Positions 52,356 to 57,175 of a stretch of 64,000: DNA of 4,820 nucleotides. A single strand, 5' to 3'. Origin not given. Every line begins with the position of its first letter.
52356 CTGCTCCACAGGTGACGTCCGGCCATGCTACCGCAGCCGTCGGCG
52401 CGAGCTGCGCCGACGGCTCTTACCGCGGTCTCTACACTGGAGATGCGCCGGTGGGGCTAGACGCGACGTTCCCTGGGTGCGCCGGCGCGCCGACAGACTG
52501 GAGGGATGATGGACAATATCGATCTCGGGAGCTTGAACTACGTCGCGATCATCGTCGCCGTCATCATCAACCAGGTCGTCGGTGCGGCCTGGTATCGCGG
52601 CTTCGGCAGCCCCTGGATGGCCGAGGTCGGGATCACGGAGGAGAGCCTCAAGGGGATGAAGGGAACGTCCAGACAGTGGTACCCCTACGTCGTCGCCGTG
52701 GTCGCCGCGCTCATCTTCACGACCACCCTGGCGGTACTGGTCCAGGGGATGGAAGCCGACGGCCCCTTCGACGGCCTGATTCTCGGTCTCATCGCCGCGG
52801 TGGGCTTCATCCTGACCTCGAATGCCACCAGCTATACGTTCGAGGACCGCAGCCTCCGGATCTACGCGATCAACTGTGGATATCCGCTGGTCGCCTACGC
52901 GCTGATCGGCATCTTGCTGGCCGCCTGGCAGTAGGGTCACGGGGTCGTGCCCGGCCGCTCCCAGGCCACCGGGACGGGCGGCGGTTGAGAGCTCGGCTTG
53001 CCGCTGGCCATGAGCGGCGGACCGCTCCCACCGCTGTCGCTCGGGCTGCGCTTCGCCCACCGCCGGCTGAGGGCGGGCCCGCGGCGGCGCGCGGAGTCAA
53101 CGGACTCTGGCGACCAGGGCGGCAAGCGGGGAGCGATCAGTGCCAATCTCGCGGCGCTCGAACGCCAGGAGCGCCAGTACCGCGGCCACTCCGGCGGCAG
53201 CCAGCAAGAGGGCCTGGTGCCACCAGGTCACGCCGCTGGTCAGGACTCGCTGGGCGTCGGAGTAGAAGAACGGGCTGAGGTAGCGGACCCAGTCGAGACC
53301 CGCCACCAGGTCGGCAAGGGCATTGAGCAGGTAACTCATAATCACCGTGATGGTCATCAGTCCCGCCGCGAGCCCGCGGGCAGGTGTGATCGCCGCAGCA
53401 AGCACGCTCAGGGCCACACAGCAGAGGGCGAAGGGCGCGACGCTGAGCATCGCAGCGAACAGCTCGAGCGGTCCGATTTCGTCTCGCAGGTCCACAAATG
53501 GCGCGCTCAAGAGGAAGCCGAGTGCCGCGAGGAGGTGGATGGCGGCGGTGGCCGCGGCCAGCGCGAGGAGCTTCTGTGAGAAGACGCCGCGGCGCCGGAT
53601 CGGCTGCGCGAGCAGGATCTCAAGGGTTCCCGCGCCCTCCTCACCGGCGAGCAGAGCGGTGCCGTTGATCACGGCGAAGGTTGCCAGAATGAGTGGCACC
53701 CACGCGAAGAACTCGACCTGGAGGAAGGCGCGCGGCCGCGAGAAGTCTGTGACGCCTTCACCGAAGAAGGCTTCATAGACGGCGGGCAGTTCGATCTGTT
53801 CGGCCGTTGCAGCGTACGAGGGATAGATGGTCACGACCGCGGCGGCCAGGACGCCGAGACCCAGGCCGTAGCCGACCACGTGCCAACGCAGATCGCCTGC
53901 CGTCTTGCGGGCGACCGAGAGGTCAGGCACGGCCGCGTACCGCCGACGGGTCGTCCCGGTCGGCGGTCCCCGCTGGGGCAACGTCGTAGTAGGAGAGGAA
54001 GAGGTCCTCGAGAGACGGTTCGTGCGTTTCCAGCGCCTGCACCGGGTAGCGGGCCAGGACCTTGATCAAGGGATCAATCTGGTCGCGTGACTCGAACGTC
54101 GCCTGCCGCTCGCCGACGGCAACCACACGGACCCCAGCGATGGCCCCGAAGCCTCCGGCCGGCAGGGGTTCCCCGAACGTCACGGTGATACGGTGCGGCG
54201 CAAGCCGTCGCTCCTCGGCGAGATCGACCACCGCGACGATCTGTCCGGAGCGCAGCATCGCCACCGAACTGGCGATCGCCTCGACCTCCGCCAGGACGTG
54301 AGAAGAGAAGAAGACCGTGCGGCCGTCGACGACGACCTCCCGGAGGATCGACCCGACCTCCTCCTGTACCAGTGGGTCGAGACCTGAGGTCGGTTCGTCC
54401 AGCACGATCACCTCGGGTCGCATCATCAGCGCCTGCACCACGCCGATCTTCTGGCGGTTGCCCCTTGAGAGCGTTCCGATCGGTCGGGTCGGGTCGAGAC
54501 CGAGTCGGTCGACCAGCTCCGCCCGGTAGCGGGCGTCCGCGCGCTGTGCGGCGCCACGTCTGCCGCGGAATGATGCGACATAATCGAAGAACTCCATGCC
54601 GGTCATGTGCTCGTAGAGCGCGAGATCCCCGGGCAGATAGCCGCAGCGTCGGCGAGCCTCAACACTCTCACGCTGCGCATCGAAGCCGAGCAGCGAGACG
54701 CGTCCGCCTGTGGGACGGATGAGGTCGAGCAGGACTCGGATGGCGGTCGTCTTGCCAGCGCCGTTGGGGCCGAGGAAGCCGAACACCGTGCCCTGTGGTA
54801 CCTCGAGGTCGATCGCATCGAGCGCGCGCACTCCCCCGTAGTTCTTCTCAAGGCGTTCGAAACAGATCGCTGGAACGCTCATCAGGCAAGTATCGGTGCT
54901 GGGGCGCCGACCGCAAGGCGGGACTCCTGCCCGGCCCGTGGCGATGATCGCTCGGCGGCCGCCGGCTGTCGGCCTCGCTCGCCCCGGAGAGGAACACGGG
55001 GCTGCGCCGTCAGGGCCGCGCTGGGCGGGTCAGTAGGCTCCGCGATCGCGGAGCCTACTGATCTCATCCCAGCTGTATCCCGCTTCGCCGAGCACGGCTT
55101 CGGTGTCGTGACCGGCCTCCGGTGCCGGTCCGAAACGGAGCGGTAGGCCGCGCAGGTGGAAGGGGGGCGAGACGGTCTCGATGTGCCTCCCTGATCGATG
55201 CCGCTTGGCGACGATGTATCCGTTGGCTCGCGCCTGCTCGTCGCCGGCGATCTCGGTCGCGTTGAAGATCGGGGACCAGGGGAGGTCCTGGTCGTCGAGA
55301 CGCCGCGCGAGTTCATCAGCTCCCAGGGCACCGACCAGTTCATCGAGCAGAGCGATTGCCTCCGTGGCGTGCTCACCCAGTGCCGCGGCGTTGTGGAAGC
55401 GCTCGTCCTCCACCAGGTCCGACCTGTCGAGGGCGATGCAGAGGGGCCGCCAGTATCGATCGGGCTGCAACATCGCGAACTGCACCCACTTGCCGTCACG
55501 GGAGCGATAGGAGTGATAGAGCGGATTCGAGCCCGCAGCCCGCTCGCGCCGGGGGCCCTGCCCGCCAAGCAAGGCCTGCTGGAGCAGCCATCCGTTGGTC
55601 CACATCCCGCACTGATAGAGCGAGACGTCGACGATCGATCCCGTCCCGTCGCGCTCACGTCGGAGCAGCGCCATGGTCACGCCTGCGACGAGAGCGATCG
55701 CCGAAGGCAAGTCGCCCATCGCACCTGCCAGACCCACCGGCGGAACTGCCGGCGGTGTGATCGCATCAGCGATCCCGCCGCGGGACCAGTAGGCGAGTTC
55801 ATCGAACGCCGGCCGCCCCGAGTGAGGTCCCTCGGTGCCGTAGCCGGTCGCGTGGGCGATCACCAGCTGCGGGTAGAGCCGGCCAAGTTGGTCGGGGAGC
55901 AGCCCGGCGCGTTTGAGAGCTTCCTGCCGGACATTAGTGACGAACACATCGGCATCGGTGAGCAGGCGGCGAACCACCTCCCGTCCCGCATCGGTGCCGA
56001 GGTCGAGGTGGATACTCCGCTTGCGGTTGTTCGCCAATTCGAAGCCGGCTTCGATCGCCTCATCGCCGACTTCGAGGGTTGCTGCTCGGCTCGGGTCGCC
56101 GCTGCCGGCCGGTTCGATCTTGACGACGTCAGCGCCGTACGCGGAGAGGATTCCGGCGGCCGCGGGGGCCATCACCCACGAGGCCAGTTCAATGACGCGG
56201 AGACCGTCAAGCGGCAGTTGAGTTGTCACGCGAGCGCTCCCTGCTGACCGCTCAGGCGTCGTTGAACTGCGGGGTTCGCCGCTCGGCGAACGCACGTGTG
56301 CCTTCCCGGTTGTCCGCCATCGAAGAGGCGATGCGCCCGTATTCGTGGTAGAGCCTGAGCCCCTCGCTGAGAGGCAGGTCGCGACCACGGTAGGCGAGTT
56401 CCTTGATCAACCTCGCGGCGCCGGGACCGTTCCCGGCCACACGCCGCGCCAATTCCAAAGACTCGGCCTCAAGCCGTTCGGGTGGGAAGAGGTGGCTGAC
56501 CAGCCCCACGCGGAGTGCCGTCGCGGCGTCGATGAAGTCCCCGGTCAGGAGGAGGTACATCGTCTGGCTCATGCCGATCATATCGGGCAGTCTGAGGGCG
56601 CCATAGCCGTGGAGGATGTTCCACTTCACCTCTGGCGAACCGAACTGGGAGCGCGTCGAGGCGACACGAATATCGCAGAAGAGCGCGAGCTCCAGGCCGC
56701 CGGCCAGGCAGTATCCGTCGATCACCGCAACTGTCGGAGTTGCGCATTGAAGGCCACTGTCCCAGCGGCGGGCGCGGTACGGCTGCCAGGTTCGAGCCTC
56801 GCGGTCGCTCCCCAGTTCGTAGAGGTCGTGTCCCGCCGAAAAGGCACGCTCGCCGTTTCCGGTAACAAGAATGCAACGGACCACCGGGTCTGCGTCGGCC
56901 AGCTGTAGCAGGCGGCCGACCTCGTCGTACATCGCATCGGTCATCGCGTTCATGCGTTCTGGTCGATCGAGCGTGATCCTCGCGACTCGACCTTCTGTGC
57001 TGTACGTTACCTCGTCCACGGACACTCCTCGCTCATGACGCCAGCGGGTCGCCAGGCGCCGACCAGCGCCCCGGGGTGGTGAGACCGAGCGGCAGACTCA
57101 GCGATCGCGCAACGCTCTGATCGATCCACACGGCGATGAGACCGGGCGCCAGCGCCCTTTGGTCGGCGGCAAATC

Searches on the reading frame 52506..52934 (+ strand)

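Call 3: search_protein_families(library=pfam, proteins=[window:52506-52934:+], max_evalue=0.01)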
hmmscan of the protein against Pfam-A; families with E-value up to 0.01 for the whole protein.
window:52506-52934:+ (142 aa): 2 families
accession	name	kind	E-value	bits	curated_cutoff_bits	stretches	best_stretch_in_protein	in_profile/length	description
PF08570.15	DUF1761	-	1.7e-24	86.8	31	1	13-138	1-122/123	Protein of unknown function (DUF1761)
PF13367.11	PrsW-protease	-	9.7e-05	22.4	23.5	1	13-108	16-97/196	PrsW family intramembrane metalloprotease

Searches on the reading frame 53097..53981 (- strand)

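Call 3: search_protein_families(library=pfam, proteins=[window:53097-53981:-], max_evalue=0.01)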
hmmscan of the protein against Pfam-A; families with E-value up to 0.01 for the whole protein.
window:53097-53981:- (294 aa): 4 families
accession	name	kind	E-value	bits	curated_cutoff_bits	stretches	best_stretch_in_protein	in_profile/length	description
PF12679.13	ABC2_membrane_2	-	1.5e-15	57.7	27.2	1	39-278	19-282/283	ABC-2 family transporter protein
PF12698.13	ABC2_membrane_3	-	1.1e-05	25.1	31.6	1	91-272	164-343/347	ABC-2 family transporter protein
PF12730.13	ABC2_membrane_4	-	0.00066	20.1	27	1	95-209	56-170/179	ABC-2 family transporter protein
PF01061.29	ABC2_membrane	-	0.0017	18.4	26.9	1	98-240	58-201/211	ABC-2 type transporter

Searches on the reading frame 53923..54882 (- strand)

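Call 3: search_protein_families(library=pfam, proteins=[window:53923-54882:-], max_evalue=0.01)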
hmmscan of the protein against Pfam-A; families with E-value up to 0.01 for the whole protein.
window:53923-54882:- (319 aa): 4 families
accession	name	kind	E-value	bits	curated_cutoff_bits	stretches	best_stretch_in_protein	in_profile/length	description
PF00005.33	ABC_tran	-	2.1e-24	87.1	25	1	21-166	1-137/137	ABC transporter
PF13304.12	AAA_21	-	1.4e-10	42.2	27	2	131-195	231-298/304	AAA domain, putative AbiEii toxin, Type IV TA system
PF13732.12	DrrA1-3_C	-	0.0011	20.1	27.4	1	229-298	12-80/81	ATP-binding protein DrrA1-3-like, C-terminal domain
PF13604.12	AAA_30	-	0.0047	17.1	27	0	33-69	20-56/191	AAA domain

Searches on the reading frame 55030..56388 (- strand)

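Call 3: search_protein_families(library=pfam, proteins=[window:55030-56388:-], max_evalue=0.01)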
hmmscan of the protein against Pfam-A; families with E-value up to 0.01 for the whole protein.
window:55030-56388:- (452 aa): 1 family
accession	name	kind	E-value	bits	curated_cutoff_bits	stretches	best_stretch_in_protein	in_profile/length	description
PF02515.22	CoA_transf_3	-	4.8e-85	286.3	23.3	1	60-429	1-366/366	CoA-transferase family III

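Call 4: search_protein_families(library=ncbifam, proteins=[window:55030-56388:-], max_evalue=0.01)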
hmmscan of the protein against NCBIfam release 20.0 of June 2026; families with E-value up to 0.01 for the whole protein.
window:55030-56388:- (452 aa): 7 families
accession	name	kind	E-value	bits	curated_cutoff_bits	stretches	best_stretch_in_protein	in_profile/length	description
NF003809.0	PRK05398.1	subfamily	5e-51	173.6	442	2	58-260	3-203/416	formyl-CoA transferase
TIGR03253.1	oxalate_frc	equivalog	1.1e-48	166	504.2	2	59-258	3-200/416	formyl-CoA transferase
NF052585.1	SucGlutTfsCaiB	equivalog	1.1e-43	149.3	750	1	55-435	3-387/394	succinate--glutarate CoA-transferase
NF041294.1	Scnl_mescCoAtase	equivalog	3e-35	122.1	700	1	60-394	4-339/381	succinyl-CoA:mesaconate CoA-transferase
NF008511.0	PRK11430.1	equivalog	3.7e-34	118.5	522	1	57-389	7-335/381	CoA:oxalate CoA-transferase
NF002914.1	PRK03525.1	equivalog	2.8e-28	98.9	413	1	59-450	9-395/400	L-carnitine CoA-transferase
TIGR04253.1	mesacon_CoA_iso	equivalog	1.2e-10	41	725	1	60-450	3-398/403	2-methylfumaryl-CoA isomerase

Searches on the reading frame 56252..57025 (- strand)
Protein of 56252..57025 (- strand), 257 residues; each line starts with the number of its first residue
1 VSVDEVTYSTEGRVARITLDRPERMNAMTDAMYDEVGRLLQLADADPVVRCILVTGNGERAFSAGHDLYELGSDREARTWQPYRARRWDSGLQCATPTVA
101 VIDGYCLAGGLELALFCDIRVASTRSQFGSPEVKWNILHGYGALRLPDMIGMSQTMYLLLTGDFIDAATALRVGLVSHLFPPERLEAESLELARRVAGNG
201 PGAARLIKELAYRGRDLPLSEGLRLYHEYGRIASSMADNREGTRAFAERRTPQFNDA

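Call 3: search_protein_families(library=pfam, proteins=[window:56252-57025:-], max_evalue=0.01)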
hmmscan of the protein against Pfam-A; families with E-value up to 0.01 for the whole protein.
window:56252-57025:- (257 aa): 2 families
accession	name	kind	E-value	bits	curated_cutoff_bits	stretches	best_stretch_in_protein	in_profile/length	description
PF00378.25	ECH_1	-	1.8e-52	178.6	27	1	11-256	3-250/251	Enoyl-CoA hydratase/isomerase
PF16113.10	ECH_2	-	1.1e-28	101.2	27.2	1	15-198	2-190/335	Enoyl-CoA hydratase/isomerase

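Call 4: search_protein_families(library=ncbifam, proteins=[window:56252-57025:-], max_evalue=0.01)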
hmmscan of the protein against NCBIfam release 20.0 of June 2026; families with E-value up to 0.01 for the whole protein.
window:56252-57025:- (257 aa): 72 families (the best 25 are shown)
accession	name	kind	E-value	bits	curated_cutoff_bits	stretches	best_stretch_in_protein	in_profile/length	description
NF051848.1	EnCoAHydtEchA19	equivalog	1e-60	205.4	400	1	8-255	4-256/258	enoyl-CoA hydratase EchA19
NF004517.0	PRK05862.1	equivalog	1.3e-53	182.1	396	1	1-256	1-256/257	enoyl-CoA hydratase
NF006007.0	PRK08138.1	subfamily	3.8e-52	177.2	355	1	10-255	14-259/261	enoyl-CoA hydratase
NF004781.0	PRK06127.1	subfamily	4.1e-52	177.5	291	1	4-255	11-267/269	enoyl-CoA hydratase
NF007239.0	PRK09674.1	equivalog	3.9e-51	174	371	1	4-255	4-255/257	2,3-dehydroadipyl-CoA hydratase PaaF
NF042430.2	EnCoAhydt_DpgD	equivalog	2.8e-50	171.2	400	1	8-255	1-256/258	enoyl-CoA-hydratase DpgD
NF006699.0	PRK09245.1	subfamily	2.7e-47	161.3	354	1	5-256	4-265/266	crotonase/enoyl-CoA hydratase family protein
NF004475.0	PRK05809.1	subfamily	6e-47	160.3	394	1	1-256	1-259/260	short-chain-enoyl-CoA hydratase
NF004840.0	PRK06190.1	equivalog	1.1e-46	159.5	253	1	4-232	4-234/260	enoyl-CoA hydratase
NF005802.0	PRK07657.1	equivalog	1.2e-46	159.4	363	1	10-255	10-258/260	enoyl-CoA hydratase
NF004796.0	PRK06144.1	subfamily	4.7e-45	154.1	272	1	3-255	7-260/262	enoyl-CoA hydratase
NF006100.0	PRK08252.1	subfamily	6.8e-44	150.4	282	1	4-255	3-252/254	crotonase/enoyl-CoA hydratase family protein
NF004794.0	PRK06142.1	equivalog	3.1e-42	145.1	308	1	6-256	8-272/273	crotonase/enoyl-CoA hydratase family protein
NF005803.0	PRK07658.1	equivalog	6.7e-42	143.7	313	1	6-256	4-256/257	enoyl-CoA hydratase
NF004634.0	PRK05980.1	equivalog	7.2e-42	143.6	375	1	4-255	3-261/263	crotonase/enoyl-CoA hydratase family protein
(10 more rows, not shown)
